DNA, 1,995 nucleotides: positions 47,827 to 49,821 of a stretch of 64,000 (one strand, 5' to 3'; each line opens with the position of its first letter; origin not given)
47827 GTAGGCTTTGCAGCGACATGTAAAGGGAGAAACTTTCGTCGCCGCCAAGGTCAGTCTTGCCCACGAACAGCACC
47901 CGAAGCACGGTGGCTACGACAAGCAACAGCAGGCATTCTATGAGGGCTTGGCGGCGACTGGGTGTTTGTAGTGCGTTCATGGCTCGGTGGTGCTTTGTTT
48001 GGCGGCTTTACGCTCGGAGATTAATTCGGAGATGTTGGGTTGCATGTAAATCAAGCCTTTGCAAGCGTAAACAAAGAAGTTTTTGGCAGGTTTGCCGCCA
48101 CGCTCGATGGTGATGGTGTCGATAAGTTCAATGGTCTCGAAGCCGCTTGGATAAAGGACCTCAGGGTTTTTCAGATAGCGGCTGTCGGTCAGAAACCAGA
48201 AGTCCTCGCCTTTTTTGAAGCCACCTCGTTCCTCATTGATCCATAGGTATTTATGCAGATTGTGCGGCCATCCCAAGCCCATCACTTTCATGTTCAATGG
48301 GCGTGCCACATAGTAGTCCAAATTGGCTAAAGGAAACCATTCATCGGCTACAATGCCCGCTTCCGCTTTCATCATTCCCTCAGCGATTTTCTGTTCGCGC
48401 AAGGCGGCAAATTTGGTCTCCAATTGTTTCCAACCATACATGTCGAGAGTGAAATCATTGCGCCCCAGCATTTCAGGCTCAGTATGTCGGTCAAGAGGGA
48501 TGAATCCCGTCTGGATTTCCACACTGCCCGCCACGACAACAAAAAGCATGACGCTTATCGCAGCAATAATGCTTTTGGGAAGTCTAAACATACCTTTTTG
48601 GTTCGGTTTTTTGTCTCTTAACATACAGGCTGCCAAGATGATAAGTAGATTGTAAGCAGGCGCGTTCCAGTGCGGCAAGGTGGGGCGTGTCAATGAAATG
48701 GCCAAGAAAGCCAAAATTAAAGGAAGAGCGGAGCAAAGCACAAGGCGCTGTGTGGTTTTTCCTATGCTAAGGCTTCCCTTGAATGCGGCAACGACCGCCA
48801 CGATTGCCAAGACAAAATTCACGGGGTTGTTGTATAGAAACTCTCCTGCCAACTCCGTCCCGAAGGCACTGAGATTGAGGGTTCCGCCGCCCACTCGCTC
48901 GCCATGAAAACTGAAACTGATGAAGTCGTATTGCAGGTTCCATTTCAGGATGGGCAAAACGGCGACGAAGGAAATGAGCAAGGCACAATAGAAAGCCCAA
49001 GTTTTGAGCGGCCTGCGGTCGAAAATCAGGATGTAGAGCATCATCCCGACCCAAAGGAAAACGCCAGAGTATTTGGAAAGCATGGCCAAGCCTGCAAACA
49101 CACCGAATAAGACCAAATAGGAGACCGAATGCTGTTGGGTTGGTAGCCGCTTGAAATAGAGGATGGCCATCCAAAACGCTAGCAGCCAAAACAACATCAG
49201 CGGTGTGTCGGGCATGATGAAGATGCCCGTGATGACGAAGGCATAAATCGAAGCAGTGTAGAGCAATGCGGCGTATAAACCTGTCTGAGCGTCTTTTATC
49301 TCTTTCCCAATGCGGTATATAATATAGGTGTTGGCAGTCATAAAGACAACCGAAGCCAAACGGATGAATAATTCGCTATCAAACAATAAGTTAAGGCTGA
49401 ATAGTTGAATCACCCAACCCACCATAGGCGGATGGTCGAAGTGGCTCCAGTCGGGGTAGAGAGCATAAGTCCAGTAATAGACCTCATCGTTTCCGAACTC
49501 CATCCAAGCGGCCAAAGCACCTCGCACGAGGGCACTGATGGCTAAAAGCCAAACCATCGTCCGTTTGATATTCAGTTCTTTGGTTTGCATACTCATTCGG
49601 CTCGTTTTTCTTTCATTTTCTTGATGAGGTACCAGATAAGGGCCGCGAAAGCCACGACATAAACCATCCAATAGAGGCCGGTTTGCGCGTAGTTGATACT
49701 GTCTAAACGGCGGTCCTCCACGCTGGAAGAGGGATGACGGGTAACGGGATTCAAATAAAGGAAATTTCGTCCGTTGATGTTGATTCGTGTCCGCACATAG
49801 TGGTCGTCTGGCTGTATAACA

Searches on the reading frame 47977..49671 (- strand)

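Call 4: search_protein_families(library=pfam, proteins=[window:47977-49671:-], max_evalue=0.01)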
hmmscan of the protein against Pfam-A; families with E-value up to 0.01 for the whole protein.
window:47977-49671:- (564 aa): 2 families
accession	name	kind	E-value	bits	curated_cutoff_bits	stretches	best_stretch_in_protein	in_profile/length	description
PF13231.12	PMT_2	-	2e-27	96.8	26.1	1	79-244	1-160/160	Dolichyl-phosphate-mannose-protein mannosyltransferase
PF02366.24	PMT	-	3.1e-08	33.9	22.7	1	97-242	78-231/245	Dolichyl-phosphate-mannose-protein mannosyltransferase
